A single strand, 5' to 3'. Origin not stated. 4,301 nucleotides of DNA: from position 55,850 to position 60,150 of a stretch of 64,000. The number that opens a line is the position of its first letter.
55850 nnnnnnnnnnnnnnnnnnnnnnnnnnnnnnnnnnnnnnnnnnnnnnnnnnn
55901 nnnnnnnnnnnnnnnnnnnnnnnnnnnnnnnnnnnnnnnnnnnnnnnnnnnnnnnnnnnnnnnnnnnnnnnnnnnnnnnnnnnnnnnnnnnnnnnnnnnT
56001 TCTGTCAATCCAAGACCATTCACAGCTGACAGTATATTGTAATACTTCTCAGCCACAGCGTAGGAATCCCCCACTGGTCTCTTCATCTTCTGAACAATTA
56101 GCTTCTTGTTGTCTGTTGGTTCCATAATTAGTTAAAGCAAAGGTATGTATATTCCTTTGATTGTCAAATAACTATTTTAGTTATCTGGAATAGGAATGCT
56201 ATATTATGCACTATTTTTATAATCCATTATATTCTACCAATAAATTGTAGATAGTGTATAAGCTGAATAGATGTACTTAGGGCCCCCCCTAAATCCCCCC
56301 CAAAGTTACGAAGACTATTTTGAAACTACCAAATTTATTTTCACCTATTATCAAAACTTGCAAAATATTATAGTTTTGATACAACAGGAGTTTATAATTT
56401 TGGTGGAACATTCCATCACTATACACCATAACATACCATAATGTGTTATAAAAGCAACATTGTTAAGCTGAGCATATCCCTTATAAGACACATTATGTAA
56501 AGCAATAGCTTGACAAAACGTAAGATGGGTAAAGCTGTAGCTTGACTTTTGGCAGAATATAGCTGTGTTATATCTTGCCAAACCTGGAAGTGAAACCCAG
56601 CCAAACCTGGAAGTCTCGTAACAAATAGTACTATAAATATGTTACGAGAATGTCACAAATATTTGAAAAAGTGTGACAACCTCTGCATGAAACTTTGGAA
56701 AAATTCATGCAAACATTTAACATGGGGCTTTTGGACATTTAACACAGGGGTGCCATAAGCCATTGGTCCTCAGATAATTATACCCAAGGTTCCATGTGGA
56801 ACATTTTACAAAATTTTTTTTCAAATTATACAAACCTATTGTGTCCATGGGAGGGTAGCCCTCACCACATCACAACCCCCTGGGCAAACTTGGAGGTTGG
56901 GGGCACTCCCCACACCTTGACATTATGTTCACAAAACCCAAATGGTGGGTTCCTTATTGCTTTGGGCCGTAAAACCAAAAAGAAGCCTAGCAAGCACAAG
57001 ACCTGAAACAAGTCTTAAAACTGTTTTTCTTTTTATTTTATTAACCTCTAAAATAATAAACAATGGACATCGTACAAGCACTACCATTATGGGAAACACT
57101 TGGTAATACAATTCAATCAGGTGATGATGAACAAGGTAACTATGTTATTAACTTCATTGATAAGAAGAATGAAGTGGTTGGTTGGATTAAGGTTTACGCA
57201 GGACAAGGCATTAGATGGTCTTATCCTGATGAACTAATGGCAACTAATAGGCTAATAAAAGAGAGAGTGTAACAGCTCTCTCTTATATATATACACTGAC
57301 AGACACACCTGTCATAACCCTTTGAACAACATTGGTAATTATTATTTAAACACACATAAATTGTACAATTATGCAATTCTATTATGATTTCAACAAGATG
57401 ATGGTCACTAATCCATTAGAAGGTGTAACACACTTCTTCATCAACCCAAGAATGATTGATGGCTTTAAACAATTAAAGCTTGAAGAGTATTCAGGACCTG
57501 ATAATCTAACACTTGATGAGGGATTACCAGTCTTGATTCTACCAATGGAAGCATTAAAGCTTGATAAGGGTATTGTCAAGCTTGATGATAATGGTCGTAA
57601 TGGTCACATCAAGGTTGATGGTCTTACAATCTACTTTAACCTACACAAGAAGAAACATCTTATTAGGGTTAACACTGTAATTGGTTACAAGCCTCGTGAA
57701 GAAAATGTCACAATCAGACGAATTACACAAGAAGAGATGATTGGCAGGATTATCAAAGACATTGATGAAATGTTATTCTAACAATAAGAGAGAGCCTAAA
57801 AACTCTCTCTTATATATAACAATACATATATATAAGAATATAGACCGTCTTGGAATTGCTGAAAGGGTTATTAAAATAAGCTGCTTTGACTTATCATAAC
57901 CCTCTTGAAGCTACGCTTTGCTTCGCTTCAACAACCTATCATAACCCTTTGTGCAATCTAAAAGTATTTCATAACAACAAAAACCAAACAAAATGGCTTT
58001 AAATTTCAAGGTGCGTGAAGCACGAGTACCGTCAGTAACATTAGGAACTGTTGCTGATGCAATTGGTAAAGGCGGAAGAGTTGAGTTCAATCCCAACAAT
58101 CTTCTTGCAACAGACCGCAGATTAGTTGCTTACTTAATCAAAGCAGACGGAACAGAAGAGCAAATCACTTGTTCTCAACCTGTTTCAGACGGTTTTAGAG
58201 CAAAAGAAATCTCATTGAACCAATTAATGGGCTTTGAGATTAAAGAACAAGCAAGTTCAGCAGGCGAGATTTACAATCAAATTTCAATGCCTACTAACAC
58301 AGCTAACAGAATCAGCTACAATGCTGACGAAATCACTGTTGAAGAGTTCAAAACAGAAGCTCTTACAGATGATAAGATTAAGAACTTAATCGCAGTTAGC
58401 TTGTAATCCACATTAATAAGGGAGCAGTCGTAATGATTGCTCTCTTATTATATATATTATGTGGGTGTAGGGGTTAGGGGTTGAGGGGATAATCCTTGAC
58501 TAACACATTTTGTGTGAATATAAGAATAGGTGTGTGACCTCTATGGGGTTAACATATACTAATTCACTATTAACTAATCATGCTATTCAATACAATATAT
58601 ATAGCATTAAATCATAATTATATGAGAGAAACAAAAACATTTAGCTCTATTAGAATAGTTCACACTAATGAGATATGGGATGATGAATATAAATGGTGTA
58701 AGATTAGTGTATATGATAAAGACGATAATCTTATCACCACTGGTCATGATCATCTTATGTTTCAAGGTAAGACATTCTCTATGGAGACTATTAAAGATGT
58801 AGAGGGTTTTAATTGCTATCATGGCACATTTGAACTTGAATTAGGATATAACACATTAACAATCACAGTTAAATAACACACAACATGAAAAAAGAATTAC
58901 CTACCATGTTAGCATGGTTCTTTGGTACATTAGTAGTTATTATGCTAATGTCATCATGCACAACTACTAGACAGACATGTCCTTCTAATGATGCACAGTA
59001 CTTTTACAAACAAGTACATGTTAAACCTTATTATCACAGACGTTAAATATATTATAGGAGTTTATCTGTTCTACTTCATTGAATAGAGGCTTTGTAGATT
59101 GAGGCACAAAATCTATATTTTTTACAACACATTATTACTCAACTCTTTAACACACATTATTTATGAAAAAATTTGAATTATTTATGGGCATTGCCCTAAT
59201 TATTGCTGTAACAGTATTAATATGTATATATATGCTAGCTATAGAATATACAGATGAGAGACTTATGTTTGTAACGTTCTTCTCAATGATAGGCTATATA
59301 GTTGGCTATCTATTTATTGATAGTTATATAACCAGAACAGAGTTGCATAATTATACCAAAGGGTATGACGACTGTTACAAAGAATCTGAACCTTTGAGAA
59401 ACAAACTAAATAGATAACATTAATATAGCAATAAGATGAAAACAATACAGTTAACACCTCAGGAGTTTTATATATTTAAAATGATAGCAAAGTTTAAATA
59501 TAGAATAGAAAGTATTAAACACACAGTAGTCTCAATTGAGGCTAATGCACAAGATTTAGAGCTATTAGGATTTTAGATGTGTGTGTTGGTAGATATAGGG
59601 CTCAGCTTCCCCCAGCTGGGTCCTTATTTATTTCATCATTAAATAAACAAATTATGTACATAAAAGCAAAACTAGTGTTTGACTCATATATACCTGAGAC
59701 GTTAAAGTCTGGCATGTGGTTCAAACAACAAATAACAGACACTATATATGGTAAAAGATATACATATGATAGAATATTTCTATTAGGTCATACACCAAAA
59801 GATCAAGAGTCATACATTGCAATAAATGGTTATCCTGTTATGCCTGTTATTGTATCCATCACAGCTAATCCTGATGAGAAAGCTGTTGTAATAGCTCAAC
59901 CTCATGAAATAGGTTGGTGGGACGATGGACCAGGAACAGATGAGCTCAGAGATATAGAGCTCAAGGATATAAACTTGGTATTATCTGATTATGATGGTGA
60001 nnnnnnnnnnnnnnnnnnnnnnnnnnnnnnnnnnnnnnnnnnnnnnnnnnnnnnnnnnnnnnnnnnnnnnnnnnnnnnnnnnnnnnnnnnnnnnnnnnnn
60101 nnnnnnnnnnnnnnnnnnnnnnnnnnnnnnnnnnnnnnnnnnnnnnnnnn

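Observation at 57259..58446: Thrice-repeated hairpin-TATATA module and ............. box punctuating the plus-strand early genes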

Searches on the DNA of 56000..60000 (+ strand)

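Call 5: search_dna_similar(query=window:56000-60000:+, collection=phages, mode=near)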
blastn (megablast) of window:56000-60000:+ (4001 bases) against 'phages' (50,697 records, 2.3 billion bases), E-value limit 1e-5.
No match.

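Call 66: search_rna_families(source=window, start=56000, end=59200, threshold=evalue, max_evalue=1)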
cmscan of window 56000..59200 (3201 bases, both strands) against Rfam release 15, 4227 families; matches with E-value up to 1: 1.
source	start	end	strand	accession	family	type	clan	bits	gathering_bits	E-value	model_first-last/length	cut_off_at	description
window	58404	58459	+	RF00249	mir-46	Gene; miRNA;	-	22.8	44.7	0.24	1-85/85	no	mir-46/mir-47/mir-281 microRNA precursor family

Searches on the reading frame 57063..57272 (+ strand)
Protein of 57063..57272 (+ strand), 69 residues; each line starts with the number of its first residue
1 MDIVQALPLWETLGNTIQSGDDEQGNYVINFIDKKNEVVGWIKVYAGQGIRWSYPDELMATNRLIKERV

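Call 10: search_protein_families(library=phrogs, proteins=[window:57063-57272:+], max_evalue=0.01)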
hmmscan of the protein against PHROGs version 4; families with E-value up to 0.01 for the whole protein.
window:57063-57272:+ (69 aa): 0 families

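Call 36: search_protein_families(library=pfam, proteins=[window:57063-57272:+], max_evalue=0.1)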
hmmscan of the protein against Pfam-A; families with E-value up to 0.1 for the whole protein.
window:57063-57272:+ (69 aa): 0 families

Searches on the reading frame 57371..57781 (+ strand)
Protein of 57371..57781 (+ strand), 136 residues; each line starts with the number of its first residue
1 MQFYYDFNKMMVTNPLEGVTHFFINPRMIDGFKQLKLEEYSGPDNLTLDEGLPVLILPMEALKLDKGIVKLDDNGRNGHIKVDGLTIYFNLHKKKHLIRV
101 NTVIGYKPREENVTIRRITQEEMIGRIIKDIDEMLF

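Call 10: search_protein_families(library=phrogs, proteins=[window:57371-57781:+], max_evalue=0.01)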
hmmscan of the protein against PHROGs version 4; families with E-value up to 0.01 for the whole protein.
window:57371-57781:+ (136 aa): 0 families

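Call 15: find_related_loci(query=window:57371-57781:+, collection=viral_contigs, flank=3000)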
Query window:57371-57781:+ (136 aa) in viral_contigs; peptide patterns used: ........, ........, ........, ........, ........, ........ (x = any residue, [..] = any of these).
8 stretches matched a pattern; 2 encode a relative of the query (tblastn E <= 1e-3); 2 distinct loci.
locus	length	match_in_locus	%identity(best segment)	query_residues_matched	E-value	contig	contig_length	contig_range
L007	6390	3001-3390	66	1-130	6e-55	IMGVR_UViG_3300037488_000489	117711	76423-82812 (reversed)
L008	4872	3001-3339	73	1-112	2e-54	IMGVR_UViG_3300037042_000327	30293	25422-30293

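Call 36: search_protein_families(library=pfam, proteins=[window:57371-57781:+], max_evalue=0.1)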
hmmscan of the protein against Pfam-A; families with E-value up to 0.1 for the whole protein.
window:57371-57781:+ (136 aa): 0 families

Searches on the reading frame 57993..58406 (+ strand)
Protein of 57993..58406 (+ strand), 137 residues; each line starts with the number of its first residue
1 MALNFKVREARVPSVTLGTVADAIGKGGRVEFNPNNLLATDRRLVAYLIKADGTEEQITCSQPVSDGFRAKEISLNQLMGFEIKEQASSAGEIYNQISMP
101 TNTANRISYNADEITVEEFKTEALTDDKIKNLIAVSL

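Call 10: search_protein_families(library=phrogs, proteins=[window:57993-58406:+], max_evalue=0.01)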
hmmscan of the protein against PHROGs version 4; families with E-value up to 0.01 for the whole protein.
window:57993-58406:+ (137 aa): 0 families

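Call 14: find_related_loci(query=window:57993-58406:+, collection=viral_contigs, flank=3000)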
Query window:57993-58406:+ (137 aa) in viral_contigs; peptide patterns used: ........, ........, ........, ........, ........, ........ (x = any residue, [..] = any of these).
24 stretches matched a pattern; 6 encode a relative of the query (tblastn E <= 1e-3); 6 distinct loci.
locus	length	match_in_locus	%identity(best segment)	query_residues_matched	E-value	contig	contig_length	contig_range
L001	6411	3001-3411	80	1-137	7e-74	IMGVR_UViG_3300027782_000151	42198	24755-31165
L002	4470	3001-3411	77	1-137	1e-71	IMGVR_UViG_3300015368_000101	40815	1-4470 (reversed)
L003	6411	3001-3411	74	1-137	2e-70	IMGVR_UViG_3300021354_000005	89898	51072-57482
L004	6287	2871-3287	69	1-137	8e-63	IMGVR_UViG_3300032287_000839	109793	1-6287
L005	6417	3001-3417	69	1-137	3e-62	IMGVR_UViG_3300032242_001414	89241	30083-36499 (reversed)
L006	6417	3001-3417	72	1-137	6e-64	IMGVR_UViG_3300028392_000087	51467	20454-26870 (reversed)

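Call 24: find_related_loci(query=window:57993-58406:+, collection=viral_contigs, flank=10000)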
Query window:57993-58406:+ (137 aa) in viral_contigs; peptide patterns used: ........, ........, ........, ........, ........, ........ (x = any residue, [..] = any of these).
24 stretches matched a pattern; 6 encode a relative of the query (tblastn E <= 1e-3); 6 distinct loci.
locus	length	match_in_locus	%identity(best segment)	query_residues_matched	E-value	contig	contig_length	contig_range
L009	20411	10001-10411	80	1-137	2e-73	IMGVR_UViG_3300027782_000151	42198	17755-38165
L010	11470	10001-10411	77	1-137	3e-71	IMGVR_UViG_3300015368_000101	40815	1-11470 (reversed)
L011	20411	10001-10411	74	1-137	5e-70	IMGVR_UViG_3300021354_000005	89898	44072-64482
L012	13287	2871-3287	69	1-137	2e-62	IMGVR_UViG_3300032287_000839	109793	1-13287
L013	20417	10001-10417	69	1-137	7e-62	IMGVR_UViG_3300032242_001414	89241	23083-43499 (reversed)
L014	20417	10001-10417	72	1-137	2e-63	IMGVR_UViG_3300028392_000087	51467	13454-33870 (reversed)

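Call 35: find_related_loci(query=A1, collection=metagenome_contigs, flank=4000)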
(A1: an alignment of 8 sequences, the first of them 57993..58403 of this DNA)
Query A1 (137 aa) in metagenome_contigs; peptide patterns used: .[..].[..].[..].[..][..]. (x = any residue, [..] = any of these).
44 stretches matched a pattern; 23 encode a relative of the query (tblastn E <= 1e-3); 23 distinct loci.
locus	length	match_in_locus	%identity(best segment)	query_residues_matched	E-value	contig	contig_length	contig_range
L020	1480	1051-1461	100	1-137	1e-96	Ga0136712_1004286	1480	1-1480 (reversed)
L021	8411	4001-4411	80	1-137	2e-73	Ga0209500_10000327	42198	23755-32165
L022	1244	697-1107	79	1-137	2e-76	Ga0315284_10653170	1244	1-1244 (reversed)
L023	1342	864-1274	75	1-137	2e-74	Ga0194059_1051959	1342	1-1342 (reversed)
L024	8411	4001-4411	76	1-137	2e-70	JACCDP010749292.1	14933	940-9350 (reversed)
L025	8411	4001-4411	74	1-137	4e-70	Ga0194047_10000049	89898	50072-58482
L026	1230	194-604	75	1-137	6e-74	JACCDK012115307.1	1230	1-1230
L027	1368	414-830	73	1-137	1e-68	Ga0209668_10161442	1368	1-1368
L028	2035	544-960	72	1-137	6e-67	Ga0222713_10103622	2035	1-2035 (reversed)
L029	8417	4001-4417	72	1-137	1e-63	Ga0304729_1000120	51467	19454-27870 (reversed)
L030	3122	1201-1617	72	1-137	1e-63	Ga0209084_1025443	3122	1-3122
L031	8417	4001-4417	71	1-137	6e-64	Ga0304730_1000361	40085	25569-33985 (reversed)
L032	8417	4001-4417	70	1-137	2e-63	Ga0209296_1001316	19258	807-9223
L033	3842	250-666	69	1-137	6e-63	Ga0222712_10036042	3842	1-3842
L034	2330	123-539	69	1-137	7e-63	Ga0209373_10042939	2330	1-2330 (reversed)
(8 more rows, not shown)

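Call 36: search_protein_families(library=pfam, proteins=[window:57993-58406:+], max_evalue=0.1)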
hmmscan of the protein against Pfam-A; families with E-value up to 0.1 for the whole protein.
window:57993-58406:+ (137 aa): 1 family
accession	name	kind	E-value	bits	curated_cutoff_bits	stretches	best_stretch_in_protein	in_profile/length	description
PF22477.2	RepD-like_N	-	0.018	15.9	25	0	29-44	63-78/87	Replication initiation protein, N-terminal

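Call 50: search_dna_similar(query=window:57993-58403:+, collection=phages, mode=protein, max_evalue=0.01, max_rows=10)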
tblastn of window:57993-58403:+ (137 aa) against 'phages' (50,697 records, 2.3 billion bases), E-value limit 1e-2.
No match.

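Call 52: find_homologous_proteins(query=window:57993-58403:+)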
Query window:57993-58403:+ (137 aa): 44 proteins with E <= 0.001 among 58 candidates.
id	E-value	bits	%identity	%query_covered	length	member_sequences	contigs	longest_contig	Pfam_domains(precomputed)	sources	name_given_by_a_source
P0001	5.8e-79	280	98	100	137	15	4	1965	-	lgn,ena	-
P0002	1.3e-65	237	82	100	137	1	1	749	-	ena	-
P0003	1.8e-64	233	79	100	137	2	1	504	-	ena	-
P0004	6.4e-63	228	79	100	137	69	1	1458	-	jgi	jgi:hypothetical protein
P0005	1.2e-62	228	78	100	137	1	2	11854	-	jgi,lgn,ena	jgi:hypothetical protein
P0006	1.6e-61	224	77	100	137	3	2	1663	-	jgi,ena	jgi:hypothetical protein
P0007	2.3e-61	223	75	100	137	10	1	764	-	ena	-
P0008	3.4e-61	223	79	100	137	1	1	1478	-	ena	-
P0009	4.6e-61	222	77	100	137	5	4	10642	-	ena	-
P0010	7.8e-60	218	80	100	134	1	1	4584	-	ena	-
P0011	1.9e-56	208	72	100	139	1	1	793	-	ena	-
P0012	3.1e-56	207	73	100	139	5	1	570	-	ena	-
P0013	1.4e-55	205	73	100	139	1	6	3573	-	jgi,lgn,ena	-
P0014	1.5e-55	205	73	100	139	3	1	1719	-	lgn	-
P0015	7.7e-55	202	72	100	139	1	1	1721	-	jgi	jgi:hypothetical protein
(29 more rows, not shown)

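Call 60: predict_structure(alignment_id=A2)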
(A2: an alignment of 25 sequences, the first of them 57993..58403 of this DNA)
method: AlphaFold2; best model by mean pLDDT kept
length: 137 residues; sequences in the alignment: 25
mean_pLDDT: 71.9   pTM: 0.59
mean pLDDT of the five models: 71.9, 70.3, 68.3, 61.8, 57.0
residues with pLDDT >= 90: 14; 70-90: 72; 50-70: 19; < 50: 32
segments of 3 or more residues with pLDDT < 50: 1-13, 104-106, 110-112, 114-124
pLDDT, mean of each block of 10 residues (from residue 1): 43 69 86 84 90 90 88 83 82 83 52 44 54 55
secondary structure, 60 per line:
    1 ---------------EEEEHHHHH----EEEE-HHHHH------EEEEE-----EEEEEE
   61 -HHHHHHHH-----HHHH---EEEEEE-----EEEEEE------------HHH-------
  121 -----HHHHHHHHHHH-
elements in order: E16-19 H20-24 E29-32 H34-38 E45-49 E55-60 H62-69 H75-78 E82-87 E93-98 H126-136

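Call 78: find_encoding_contigs(protein=P0003, flank=1000, max_places=6)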
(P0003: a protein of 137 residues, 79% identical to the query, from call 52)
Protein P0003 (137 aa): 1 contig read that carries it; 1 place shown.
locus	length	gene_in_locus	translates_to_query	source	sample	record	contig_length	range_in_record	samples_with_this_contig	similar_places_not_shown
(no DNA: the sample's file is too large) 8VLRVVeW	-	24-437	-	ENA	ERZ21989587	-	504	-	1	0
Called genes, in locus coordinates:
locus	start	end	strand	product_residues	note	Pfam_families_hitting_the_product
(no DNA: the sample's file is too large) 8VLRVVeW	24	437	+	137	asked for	-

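Call 79: find_encoding_contigs(protein=P0012, flank=1000, max_places=6)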
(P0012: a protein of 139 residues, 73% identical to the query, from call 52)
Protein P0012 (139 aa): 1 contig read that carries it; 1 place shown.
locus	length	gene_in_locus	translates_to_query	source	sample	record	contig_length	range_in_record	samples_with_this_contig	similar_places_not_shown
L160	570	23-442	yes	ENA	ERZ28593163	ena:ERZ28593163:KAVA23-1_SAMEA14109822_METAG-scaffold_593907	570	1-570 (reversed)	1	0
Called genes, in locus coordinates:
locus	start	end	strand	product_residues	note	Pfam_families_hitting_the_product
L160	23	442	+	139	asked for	-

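Call 81: find_encoding_contigs(protein=P0001, flank=2000, max_places=8)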
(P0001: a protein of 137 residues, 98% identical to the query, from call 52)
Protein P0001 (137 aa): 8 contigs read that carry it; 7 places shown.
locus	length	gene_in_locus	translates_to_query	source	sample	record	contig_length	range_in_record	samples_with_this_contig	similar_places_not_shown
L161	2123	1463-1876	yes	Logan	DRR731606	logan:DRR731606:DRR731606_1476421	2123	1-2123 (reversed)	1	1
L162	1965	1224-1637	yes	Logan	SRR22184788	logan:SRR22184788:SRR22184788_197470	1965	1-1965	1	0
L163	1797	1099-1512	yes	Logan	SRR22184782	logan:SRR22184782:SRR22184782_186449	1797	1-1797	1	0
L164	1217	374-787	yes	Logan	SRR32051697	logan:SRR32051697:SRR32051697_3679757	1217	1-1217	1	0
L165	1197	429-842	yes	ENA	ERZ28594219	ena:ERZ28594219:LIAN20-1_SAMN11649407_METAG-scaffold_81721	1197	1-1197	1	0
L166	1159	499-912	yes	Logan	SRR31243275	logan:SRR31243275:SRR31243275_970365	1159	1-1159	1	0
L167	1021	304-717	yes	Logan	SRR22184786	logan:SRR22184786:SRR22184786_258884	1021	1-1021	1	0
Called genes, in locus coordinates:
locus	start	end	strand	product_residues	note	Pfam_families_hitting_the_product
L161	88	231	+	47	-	-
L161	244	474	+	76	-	-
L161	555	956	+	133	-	-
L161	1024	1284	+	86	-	-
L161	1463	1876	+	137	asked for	-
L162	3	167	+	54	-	?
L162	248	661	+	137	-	-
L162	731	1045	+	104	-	-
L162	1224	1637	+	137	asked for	-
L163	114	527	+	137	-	-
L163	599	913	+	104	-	-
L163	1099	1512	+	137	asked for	-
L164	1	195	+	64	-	?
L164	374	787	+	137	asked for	-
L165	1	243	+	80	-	?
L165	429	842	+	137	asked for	-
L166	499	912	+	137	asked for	-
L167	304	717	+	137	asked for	-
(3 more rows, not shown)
